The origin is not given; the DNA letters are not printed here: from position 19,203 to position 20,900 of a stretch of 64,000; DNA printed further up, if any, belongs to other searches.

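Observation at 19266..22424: The 40-kb EPS locus is bracketed by paralogous secreted proteins sharing an unassigned N-terminal domain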

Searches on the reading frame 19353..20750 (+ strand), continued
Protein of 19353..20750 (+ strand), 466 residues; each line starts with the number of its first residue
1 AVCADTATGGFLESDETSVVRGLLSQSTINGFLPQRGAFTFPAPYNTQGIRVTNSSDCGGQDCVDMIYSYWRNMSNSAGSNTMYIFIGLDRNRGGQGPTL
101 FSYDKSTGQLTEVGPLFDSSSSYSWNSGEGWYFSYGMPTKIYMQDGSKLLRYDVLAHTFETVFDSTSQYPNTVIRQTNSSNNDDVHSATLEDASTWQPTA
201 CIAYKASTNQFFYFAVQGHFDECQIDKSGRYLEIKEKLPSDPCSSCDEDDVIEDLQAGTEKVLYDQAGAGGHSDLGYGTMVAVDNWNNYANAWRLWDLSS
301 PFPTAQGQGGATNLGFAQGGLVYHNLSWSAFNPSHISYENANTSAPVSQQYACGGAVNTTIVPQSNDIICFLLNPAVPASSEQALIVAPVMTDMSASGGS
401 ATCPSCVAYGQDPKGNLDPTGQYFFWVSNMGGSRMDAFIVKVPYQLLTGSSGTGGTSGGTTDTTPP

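Call 52: search_protein_families(library=pfam, proteins=[P0219, P0195, P0213, P0163, P0152, P0216, P0252, P0233], max_evalue=0.001)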
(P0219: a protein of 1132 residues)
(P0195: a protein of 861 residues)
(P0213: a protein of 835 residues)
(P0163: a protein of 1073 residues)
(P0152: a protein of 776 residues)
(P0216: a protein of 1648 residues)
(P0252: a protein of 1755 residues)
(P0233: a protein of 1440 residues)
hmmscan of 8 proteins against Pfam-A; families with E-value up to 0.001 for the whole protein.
P0219 (1132 aa): 1 family
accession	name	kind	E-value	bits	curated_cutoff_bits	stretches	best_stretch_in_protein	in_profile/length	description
PF00041.27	fn3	-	1e-05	26.1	25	1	570-651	3-80/84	Fibronectin type III domain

P0195 (861 aa): 0 families

P0213 (835 aa): 0 families

P0163 (1073 aa): 2 families
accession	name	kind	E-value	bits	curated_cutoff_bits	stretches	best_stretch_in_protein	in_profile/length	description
PF17957.7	Big_7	-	5.5e-19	69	24.1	1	755-825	1-70/70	Bacterial Ig domain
PF13750.12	Big_3_3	-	0.00096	19.3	27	0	807-846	3-43/157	Bacterial Ig-like domain (group 3)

P0152 (776 aa): 3 families
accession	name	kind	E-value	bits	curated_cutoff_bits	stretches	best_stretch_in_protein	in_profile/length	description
PF13385.13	Laminin_G_3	-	2.5e-23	83.3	27.6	1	96-258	1-151/151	Concanavalin A-like lectin/glucanases superfamily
PF02210.31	Laminin_G_2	-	2.6e-06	28.4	22.9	1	122-247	2-123/126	Laminin G domain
PF16656.11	Pur_ac_phosph_N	-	1.2e-05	26.3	30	1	277-353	10-93/93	Purple acid Phosphatase, N-terminal domain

P0216 (1648 aa): 9 families
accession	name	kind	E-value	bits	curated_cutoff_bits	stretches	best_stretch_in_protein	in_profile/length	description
PF16656.11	Pur_ac_phosph_N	-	5e-92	303.1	30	14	469-551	6-93/93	Purple acid Phosphatase, N-terminal domain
PF00041.27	fn3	-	1.7e-81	268.9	25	9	923-999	5-78/84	Fibronectin type III domain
PF25059.1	FN3_DSCAM-DSCAML_C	-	1.9e-26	92.7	39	0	1240-1280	42-82/89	DSCAM/DSCAML C-terminal Fn3-like domain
PF16655.11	PhoD_N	-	3.2e-25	88.9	30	0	408-445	44-80/90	PhoD-like phosphatase, N-terminal domain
PF17957.7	Big_7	-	1.8e-14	54.5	24.1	1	279-347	1-70/70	Bacterial Ig domain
PF24489.1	Ig_J_second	-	2.6e-09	37.5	27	0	1059-1091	52-87/105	Tip attachment protein J second Ig-like domain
PF03989.18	DNA_gyraseA_C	-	3.7e-05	23.5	27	0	982-999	17-34/48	DNA gyrase C-terminal domain, beta-propeller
PF19077.6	Big_13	-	0.00011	23.1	27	1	311-366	43-100/102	Bacterial Ig-like domain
PF03584.20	Herpes_ICP4_N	-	0.00048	20.5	25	0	1574-1621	6-53/174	Herpesvirus ICP4-like protein N-terminal region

P0252 (1755 aa): 9 families
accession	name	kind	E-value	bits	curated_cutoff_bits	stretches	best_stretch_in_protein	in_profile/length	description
PF17957.7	Big_7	-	4.5e-125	408.9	24.1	7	420-488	1-70/70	Bacterial Ig domain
PF13385.13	Laminin_G_3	-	1.1e-83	279.3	27.6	3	1170-1329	7-151/151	Concanavalin A-like lectin/glucanases superfamily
PF19077.6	Big_13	-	7.2e-24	84.7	27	1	1458-1529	28-100/102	Bacterial Ig-like domain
PF13750.12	Big_3_3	-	3.6e-22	79.2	27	2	1395-1463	3-70/157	Bacterial Ig-like domain (group 3)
PF02210.31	Laminin_G_2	-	9.6e-11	42.7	22.9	0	1243-1318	42-123/126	Laminin G domain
PF06439.18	3keto-disac_hyd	-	2.8e-08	34.4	26.8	0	1659-1704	113-158/187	3-keto-disaccharide hydrolase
PF02973.23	Sialidase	-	3.4e-07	30.4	26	0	757-822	117-184/189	Sialidase, N-terminal domain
PF22925.3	TS_C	-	6.8e-06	26.3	27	0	1251-1325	127-201/202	Trans-sialidase, C-terminal domain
PF02494.22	HYR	-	5.1e-05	24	21.7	0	1437-1529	1-81/81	HYR domain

P0233 (1440 aa): 8 families
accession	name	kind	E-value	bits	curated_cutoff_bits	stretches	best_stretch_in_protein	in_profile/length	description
PF17957.7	Big_7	-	1.7e-97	320.5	24.1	5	988-1056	1-70/70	Bacterial Ig domain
PF13385.13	Laminin_G_3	-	4.5e-62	209.1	27.6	2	809-972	2-151/151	Concanavalin A-like lectin/glucanases superfamily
PF19077.6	Big_13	-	1.4e-21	77.4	27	4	490-561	30-100/102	Bacterial Ig-like domain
PF13750.12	Big_3_3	-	2.5e-20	73.1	27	2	1038-1113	3-76/157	Bacterial Ig-like domain (group 3)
PF16355.11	DUF4982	-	1.8e-10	41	23.9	0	1020-1065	15-59/61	Domain of unknown function (DUF4982)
PF02494.22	HYR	-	1.1e-07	32.5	21.7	0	1048-1075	55-81/81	HYR domain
PF02973.23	Sialidase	-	1e-06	28.9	26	0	1325-1389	117-183/189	Sialidase, N-terminal domain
PF02210.31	Laminin_G_2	-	0.0004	21.3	22.9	0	1270-1377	16-123/126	Laminin G domain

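Call 78: fold_search(model_id=the predicted structure, library=viral)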
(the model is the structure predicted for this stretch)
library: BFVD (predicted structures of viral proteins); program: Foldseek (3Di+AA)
matches with E <= 10: 988; with E <= 0.001: 182
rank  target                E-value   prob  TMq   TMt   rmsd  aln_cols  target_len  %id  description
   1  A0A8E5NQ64            2.2e-16  1.00  0.66  0.28   4.6       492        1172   15  (no name in the UniProt tables at hand)
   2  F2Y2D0                1.5e-08  1.00  0.49  0.30  11.9       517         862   11  (no name in the UniProt tables at hand)
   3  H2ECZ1                4.4e-08  1.00  0.33  0.34   9.6       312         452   10  Putative BTB_POZ domain and WD-repeat protein [Moumouvirus sp. 'Monve']
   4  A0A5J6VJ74            5.7e-08  1.00  0.45  0.34   7.7       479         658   10  FG-GAP repeat containing protein [Megaviridae environmental sample]
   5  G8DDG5                1.1e-07  1.00  0.42  0.32  17.7       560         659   10  (no name in the UniProt tables at hand)
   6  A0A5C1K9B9            1.8e-07  1.00  0.21  0.17  18.4       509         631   11  Uncharacterized protein [Pseudomonas phage vB_PaeM_PS119XW]
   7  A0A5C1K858            2.1e-07  1.00  0.32  0.29   8.9       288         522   12  Uncharacterized protein [Pseudomonas phage vB_PaeM_PS119XW]
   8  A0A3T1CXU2            3.2e-07  1.00  0.45  0.31   8.6       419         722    9  Uncharacterized protein [Acanthamoeba castellanii medusavirus J1]
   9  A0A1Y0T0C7            3.8e-07  1.00  0.33  0.24   8.9       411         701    9  Virion structural protein [Pseudomonas phage Noxifer]
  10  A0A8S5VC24            3.8e-07  1.00  0.40  0.36  10.8       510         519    9  Short tail fiber protein [Siphoviridae sp. ctKsH2]
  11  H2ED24                5.0e-07  1.00  0.24  0.33   9.0       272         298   11  Putative BTB_POZ domain and WD-repeat protein [Moumouvirus sp. 'Monve']
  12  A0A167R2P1            5.3e-07  1.00  0.27  0.27   9.6       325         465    9  Putative BTB/POZ domain-containing protein [Powai lake megavirus]
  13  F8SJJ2                5.3e-07  1.00  0.22  0.18  21.8       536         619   10  Uncharacterized protein 360 [Pseudomonas phage PhiPA3]
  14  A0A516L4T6            5.9e-07  1.00  0.38  0.39   9.6       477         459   12  (no name in the UniProt tables at hand)
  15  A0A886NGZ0            9.6e-07  1.00  0.43  0.41   9.7       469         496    9  (no name in the UniProt tables at hand)
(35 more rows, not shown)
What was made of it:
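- Closest known: Phage tail-fibre/tailspike receptor-binding and depolymerase modules. Same: A viral protein, A0A8E5NQ64, is the best structural match of all (call 78).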

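Call 79: search_dna_similar(query=window:19353-20750:+, collection=phages, mode=protein, max_evalue=1, max_rows=15)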
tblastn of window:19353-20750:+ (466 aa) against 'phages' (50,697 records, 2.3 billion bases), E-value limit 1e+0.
No match.

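Call 81: find_related_loci(query=A2, collection=viral_contigs, flank=8000)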
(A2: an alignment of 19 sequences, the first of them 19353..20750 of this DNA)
Query A2 (466 aa) in viral_contigs; peptide patterns used: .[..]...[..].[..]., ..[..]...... (x = any residue, [..] = any of these).
53 stretches matched a pattern; 7 encode a relative of the query (tblastn E <= 1e-3); 7 distinct loci.
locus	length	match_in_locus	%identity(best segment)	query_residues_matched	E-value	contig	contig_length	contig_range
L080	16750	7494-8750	41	9-451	5e-98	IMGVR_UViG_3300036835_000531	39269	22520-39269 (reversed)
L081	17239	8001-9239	40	9-447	7e-96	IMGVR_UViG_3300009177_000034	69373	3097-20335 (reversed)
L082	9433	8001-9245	39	9-448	1e-91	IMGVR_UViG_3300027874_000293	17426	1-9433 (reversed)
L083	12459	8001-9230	40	9-448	1e-89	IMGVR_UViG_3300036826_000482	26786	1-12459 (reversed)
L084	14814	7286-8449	38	33-443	2e-89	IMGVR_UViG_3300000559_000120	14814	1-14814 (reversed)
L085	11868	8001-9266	33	9-447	1e-59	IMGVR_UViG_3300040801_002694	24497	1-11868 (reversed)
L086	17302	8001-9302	35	9-451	9e-60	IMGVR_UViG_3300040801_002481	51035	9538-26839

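Call 84: search_dna_similar(query=L086:2665-4350:+, collection=phages, mode=protein, max_evalue=0.001, max_rows=8)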
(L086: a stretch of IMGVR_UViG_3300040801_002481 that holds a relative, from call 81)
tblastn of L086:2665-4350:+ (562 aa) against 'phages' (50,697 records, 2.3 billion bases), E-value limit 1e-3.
Records with a match: 554; places in all: 554; records where one place covers at least 80% of the query: 480.
Best place of each record, by identity: 60-80% 173; <60% 381.
By first word of the organism name: Pseudomonas 152; Vibrio 108; Escherichia 70; Klebsiella 30; Erwinia 25; Achromobacter 17; Rhizobium 16; Pectobacterium 14; Salmonella 11; Stenotrophomonas 10; and 30 more.
By host as written in the record: - 103; Pseudomonas aeruginosa 45; Escherichia coli 30; Klebsiella pneumoniae 15; Vibrio breoganii 15; Pseudomonas aeruginosa PA14 15; Pseudomonas aeruginosa ATCC 27853 12; Pseudomonas aeruginosa PAO1 12; and 145 more.
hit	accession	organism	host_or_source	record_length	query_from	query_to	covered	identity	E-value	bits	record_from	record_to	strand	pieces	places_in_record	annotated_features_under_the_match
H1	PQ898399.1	Enterobacter phage SonariX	Enterobacter cloacae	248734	20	562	97%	61.3%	0e+0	692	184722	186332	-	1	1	hypothetical protein (x2)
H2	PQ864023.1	Enterobacter phage vB_Ecl_SABI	Enterobacter cloacae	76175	20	562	97%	61.3%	0e+0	692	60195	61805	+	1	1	hypothetical protein (x2)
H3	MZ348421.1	Kosakonia phage Kc283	Kosakonia cowanii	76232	22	561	96%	61.4%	0e+0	689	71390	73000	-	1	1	terminase large subunit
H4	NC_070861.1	Kosakonia phage Kc283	Kosakonia cowanii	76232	22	561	96%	61.4%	0e+0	689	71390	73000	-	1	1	terminase large subunit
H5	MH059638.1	Pectobacterium phage Nepra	Pectobacterium atrosepticum DSM18077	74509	22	561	96%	61.1%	0e+0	686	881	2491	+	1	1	putative terminase | hypothetical protein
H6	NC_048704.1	Pectobacterium phage Nepra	Pectobacterium atrosepticum DSM18077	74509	22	561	96%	61.1%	0e+0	686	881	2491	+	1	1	putative terminase | hypothetical protein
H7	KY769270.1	Pectobacterium phage phiA41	Pectobacterium wasabiae SCC3193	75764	22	561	96%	61.1%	0e+0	685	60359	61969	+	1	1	terminase-like family protein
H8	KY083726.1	Pectobacterium phage A38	Pectobacterium wasabiae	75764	22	561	96%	61.1%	0e+0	685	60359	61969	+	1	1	terminase-like family protein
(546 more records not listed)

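Call 85: search_dna_similar(query=L086:7590-9302:+, collection=phages, mode=protein, max_evalue=0.001, max_rows=8)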
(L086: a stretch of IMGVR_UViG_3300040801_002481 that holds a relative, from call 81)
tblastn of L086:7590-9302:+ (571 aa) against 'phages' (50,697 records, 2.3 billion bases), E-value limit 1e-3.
No match.
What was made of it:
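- Closest known: Phage tail-fibre/tailspike receptor-binding and depolymerase modules. Different: No propeller of this family has been described in the phage records searched (calls 79, 85).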

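Call 86: search_dna_similar(query=L086:9298-10851:+, collection=phages, mode=protein, max_evalue=0.001, max_rows=8)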
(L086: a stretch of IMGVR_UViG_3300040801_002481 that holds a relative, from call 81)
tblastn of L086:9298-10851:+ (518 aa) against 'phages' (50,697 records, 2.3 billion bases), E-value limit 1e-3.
No match.
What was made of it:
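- Tried and rejected: tblastn of the domain against deposited phage genomes found nothing (calls 79, 85, 86).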

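Call 87: get_annotated_region(hit=H5, flank=9000)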
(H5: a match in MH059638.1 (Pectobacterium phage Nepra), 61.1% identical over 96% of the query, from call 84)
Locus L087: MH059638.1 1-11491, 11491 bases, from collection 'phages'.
description: Pectobacterium phage Nepra, complete genome.
organism: Pectobacterium phage Nepra (NCBI taxid 2163635)
taxonomy: Viruses; Duplodnaviria; Heunggongvirae; Uroviricota; Caudoviricetes; Schitoviridae; Cbunavirus; Cbunavirus nepra
host: Pectobacterium atrosepticum DSM18077; source: potato tuber (cultivar Folva); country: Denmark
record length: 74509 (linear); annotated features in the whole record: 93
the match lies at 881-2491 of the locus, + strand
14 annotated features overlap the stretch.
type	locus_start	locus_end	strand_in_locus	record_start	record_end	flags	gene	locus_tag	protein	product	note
CDS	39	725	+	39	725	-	-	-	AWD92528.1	hypothetical protein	-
CDS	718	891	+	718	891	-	-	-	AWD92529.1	hypothetical protein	-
CDS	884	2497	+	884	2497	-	-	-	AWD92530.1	putative terminase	-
CDS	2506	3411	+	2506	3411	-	-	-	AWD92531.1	hypothetical protein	-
CDS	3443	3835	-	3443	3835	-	-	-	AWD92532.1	hypothetical protein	-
CDS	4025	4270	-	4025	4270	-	-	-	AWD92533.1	hypothetical protein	-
tRNA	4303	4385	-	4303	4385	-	-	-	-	tRNA-Gln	tRNA-Gln-TTG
CDS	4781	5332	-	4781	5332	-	-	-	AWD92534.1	putative NTP pyrophosphohydrolase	-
CDS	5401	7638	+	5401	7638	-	-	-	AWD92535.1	hypothetical protein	-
CDS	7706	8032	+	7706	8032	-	-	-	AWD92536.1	hypothetical protein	-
CDS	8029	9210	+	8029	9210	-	-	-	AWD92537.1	tape measure protein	-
CDS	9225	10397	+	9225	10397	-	-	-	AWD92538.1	hypothetical protein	-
CDS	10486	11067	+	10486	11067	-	-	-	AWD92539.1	hypothetical protein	-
CDS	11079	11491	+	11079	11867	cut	-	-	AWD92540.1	hypothetical protein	N4 gp54-like protein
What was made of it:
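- Tried and rejected: The annotated N4-like relative gave no informative synteny (call 87).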

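Call 88: search_dna_similar(query=L085:3-7997:+, collection=phages, mode=protein, max_evalue=0.00001, max_rows=12)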
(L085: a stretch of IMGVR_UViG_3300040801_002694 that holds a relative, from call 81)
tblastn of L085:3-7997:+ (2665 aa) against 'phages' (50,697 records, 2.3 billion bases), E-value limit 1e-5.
Records with a match: 86; places in all: 86; records where one place covers at least 80% of the query: 4.
Best place of each record, by identity: <60% 86.
By first word of the organism name: Escherichia 31; Pseudomonas 11; Klebsiella 11; Salmonella 8; Erwinia 7; Yersinia 4; Xanthomonas 3; Stenotrophomonas 2; Agrobacterium 2; Serratia 2; and 4 more.
By host as written in the record: Escherichia coli 10; - 9; Pseudomonas aeruginosa PAO1 5; Klebsiella pneumoniae 5; Salmonella enterica subsp. enterica serovar Typhimurium 4; Pseudomonas aeruginosa 3; Erwinia amylovora SNUABM_01 3; Erwinia amylovora 3; and 35 more.
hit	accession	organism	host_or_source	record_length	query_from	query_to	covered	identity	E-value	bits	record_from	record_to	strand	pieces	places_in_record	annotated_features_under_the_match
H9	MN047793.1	Xanthomonas phage Xoo-sp13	Xanthomonas oryzae pv. oryzae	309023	2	2515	94%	41.1%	0e+0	1898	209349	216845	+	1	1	hypothetical protein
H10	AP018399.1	Xanthomonas phage XacN1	Xanthomonas citri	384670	6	2516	94%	40.9%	0e+0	1925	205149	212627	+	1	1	hypothetical protein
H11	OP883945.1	Stenotrophomonas phage CM1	Stenotrophomonas maltophilia SRM01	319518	4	2515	94%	39.6%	0e+0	1808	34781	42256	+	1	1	record has no annotation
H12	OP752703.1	Stenotrophomonas phage RAS14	Stenotrophomonas maltophilia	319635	4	2515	94%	39.6%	0e+0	1808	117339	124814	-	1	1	hypothetical protein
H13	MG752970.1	Ralstonia phage RsoM2USA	Ralstonia solanacearum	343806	264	2489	54%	29.5%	2e-57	581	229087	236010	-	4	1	hypothetical protein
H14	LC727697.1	Pseudomonas phage sp. 30-2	Pseudomonas aeruginosa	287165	379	1822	28%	23.7%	2e-12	150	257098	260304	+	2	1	hypothetical protein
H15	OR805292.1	Pseudomonas phage Cassandra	Pseudomonas aeruginosa PAO1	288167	379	1839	23%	25.1%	5e-12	149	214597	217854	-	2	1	virion structural protein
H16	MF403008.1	Agrobacterium phage Atu_ph07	Agrobacterium tumefaciens C58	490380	654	1845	21%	23.4%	4e-9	137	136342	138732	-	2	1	structural protein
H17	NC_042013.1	Agrobacterium phage Atu_ph07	Agrobacterium tumefaciens C58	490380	654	1845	21%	23.4%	4e-9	137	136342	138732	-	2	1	virion structural protein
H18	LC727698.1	Pseudomonas phage sp. 30-3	Pseudomonas aeruginosa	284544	612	1839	14%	28.0%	8e-12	149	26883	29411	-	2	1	hypothetical protein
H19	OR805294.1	Pseudomonas phage Ettore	Pseudomonas aeruginosa PAO1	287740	612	1839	14%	28.0%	8e-12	149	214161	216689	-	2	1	virion structural protein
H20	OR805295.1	Pseudomonas phage Paride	Pseudomonas aeruginosa PAO1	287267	612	1839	14%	28.0%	8e-12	149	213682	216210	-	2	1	virion structural protein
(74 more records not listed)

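Call 89: search_dna_similar(query=L086:5057-6289:+, collection=phages, mode=protein, max_evalue=0.001, max_rows=8)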
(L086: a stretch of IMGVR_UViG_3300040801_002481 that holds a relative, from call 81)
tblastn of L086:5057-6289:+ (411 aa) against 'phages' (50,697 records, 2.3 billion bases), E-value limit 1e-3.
Records with a match: 1; places in all: 1; records where one place covers at least 80% of the query: 0.
Best place of each record, by identity: <60% 1.
By first word of the organism name: Mesorhizobium 1.
By host as written in the record: Mesorhizobium loti R7ANS 1.
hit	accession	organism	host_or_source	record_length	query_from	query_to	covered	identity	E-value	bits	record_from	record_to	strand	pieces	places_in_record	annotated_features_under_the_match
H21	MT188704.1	Mesorhizobium phage Cp1R7A-A1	Mesorhizobium loti R7ANS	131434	235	309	18%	39.0%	2e-4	49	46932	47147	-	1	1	putative tail fiber protein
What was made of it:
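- Closest known: Phage tail-fibre/tailspike receptor-binding and depolymerase modules. Same: The domain occupies the C-terminal end of a giant phage protein related to virion structural proteins, and of a protein next to a tail-fibre-like gene in an N4-like phage (calls 84, 88, 89).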
